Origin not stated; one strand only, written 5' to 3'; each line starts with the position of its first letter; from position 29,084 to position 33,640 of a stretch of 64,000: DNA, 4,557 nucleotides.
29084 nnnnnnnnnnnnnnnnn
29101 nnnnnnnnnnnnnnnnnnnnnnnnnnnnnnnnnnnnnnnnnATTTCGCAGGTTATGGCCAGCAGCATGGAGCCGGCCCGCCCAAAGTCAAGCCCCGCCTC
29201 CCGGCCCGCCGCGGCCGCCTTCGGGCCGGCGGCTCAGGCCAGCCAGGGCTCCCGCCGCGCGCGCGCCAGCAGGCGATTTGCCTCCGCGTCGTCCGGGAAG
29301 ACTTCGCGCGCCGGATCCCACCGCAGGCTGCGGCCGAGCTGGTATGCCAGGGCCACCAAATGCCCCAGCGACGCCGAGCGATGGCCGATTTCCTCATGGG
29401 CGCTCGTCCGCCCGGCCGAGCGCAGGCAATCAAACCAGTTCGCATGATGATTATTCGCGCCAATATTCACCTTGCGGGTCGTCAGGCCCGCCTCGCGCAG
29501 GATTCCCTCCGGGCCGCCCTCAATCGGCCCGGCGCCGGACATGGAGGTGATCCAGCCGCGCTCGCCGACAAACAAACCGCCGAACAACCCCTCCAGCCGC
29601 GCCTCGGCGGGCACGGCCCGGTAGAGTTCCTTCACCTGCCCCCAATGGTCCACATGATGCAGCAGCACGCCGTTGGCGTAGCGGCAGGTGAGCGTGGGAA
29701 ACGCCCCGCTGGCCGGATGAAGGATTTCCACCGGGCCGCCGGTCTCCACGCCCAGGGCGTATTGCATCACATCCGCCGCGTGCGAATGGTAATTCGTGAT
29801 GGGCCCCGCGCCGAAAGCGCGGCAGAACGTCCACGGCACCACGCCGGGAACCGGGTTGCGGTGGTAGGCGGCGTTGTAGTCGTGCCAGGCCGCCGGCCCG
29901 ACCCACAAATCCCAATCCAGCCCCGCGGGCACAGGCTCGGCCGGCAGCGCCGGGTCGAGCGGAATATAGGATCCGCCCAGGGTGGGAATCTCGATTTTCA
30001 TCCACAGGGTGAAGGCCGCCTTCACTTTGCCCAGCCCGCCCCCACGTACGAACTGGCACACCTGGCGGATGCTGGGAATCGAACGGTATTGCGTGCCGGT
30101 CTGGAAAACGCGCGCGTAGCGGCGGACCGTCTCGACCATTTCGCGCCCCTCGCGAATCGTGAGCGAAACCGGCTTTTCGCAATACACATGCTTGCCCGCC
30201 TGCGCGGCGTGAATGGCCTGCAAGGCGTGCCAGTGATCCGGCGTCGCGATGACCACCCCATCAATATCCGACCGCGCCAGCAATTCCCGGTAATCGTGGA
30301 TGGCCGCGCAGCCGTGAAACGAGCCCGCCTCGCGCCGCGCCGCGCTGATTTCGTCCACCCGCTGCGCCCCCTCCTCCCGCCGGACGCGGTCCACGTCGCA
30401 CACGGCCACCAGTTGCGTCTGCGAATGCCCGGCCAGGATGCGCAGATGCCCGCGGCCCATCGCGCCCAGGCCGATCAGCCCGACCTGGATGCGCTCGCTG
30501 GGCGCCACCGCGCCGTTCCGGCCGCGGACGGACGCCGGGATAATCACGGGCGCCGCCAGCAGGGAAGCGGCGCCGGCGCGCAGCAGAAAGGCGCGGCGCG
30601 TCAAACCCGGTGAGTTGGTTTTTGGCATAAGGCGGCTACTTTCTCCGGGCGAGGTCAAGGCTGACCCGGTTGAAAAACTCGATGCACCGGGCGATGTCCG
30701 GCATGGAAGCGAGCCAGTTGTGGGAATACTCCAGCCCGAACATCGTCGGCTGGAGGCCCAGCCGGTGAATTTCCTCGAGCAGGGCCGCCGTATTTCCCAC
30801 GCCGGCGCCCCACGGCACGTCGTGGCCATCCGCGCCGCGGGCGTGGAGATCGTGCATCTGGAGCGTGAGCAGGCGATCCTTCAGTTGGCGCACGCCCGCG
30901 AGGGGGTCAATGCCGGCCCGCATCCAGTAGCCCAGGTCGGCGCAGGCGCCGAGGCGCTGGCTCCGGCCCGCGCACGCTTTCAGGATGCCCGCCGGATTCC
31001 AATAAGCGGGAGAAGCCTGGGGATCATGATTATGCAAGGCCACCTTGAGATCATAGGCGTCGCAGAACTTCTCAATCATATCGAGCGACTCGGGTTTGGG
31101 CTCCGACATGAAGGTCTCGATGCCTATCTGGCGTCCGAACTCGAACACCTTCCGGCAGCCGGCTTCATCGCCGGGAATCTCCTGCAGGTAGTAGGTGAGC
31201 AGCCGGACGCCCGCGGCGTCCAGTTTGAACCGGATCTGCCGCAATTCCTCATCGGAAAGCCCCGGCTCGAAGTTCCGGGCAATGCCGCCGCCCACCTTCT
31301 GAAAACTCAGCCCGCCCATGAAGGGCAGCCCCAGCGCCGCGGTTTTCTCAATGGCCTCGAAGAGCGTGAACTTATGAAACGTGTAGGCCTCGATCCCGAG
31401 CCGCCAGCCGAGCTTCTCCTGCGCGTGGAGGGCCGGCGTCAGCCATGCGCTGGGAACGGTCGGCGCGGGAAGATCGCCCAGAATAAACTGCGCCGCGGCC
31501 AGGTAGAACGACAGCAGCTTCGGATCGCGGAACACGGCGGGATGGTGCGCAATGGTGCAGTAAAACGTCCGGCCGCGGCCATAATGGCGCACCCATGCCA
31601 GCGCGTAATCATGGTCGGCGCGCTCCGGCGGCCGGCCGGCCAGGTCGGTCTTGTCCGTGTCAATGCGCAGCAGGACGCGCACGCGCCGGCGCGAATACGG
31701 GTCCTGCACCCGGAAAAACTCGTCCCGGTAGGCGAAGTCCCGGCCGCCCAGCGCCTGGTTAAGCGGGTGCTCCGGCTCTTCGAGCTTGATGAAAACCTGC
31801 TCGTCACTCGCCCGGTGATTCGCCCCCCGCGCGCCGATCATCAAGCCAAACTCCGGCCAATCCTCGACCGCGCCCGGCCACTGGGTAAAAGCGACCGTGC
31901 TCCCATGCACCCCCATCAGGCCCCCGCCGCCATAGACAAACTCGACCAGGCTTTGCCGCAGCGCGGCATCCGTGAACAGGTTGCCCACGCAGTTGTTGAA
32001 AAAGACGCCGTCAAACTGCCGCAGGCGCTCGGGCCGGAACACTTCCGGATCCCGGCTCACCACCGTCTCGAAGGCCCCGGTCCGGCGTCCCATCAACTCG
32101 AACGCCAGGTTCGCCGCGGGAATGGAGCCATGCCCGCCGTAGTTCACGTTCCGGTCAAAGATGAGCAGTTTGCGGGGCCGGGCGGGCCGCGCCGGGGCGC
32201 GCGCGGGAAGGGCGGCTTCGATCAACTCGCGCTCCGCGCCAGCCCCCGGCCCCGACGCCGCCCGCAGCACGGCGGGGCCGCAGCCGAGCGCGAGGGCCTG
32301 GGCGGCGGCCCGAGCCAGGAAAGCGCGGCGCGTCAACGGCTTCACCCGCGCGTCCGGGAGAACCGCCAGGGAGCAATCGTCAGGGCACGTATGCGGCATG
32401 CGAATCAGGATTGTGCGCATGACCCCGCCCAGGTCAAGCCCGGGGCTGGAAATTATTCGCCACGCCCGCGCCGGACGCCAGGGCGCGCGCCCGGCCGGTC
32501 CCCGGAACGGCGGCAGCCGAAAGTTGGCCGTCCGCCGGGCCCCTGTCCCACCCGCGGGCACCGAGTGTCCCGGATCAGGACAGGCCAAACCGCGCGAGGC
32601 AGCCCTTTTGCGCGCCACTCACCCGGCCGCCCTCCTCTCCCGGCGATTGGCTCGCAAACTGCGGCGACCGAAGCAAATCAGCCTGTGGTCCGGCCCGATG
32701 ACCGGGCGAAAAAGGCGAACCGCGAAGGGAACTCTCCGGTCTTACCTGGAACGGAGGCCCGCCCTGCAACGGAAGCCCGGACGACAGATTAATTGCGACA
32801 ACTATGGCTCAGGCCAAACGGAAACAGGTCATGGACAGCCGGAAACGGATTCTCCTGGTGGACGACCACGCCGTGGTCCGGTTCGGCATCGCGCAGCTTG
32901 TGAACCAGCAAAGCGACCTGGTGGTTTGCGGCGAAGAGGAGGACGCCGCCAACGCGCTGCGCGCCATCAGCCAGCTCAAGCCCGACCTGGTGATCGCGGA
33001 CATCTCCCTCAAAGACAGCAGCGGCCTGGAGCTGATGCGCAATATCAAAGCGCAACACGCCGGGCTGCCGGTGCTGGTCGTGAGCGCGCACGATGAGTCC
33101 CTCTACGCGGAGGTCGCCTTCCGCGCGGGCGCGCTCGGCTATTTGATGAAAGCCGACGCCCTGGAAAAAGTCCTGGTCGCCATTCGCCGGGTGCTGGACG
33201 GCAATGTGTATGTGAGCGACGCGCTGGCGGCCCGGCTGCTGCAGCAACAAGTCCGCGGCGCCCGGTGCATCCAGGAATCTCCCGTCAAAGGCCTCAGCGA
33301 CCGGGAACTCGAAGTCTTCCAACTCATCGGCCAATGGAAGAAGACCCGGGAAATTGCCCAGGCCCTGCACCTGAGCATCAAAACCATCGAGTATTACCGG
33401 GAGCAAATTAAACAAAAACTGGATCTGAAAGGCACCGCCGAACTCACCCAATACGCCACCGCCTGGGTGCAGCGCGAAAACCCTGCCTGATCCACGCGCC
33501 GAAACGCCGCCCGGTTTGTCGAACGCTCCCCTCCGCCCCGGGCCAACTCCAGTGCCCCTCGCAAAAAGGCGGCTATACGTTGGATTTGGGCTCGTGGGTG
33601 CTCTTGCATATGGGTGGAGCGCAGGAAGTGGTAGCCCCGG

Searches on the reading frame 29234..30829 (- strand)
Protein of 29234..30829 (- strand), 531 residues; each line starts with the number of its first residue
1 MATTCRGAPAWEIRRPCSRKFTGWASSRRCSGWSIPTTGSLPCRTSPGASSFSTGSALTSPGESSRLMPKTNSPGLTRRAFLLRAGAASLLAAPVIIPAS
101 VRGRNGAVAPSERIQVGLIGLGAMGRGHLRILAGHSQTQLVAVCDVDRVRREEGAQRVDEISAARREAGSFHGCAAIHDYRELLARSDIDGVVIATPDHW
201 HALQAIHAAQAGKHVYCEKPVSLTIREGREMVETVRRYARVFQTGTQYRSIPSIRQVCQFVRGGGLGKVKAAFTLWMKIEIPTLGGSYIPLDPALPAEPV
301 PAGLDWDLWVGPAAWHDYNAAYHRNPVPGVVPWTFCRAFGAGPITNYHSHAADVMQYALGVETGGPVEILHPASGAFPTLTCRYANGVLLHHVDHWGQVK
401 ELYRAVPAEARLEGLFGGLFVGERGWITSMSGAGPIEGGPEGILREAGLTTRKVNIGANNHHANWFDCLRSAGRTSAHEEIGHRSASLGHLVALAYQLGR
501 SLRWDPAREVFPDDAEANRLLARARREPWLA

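Call 8: search_protein_families(library=pfam, proteins=[window:29234-30829:-], max_evalue=0.00001)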
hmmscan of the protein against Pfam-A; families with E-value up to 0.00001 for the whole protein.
window:29234-30829:- (531 aa): 2 families
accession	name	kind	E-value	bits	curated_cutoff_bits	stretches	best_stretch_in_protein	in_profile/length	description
PF01408.29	GFO_IDH_MocA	-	1.3e-22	81.2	24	1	114-245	1-119/120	Oxidoreductase family, NAD-binding Rossmann fold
PF19051.5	GFO_IDH_MocA_C2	-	6.8e-17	62.3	23.3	1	461-529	184-252/254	Oxidoreductase family, C-terminal alpha/beta domain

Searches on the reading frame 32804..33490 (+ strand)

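Call 8: search_protein_families(library=pfam, proteins=[window:32804-33490:+], max_evalue=0.00001)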
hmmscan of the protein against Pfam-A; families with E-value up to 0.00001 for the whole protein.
window:32804-33490:+ (228 aa): 2 families
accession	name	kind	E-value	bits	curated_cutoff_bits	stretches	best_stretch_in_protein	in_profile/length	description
PF00072.30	Response_reg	-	9.8e-24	84.1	30.2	1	16-127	1-110/111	Response regulator receiver domain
PF00196.25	GerE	-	1.6e-13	50.5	23.5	1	164-218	3-57/57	Bacterial regulatory proteins, luxR family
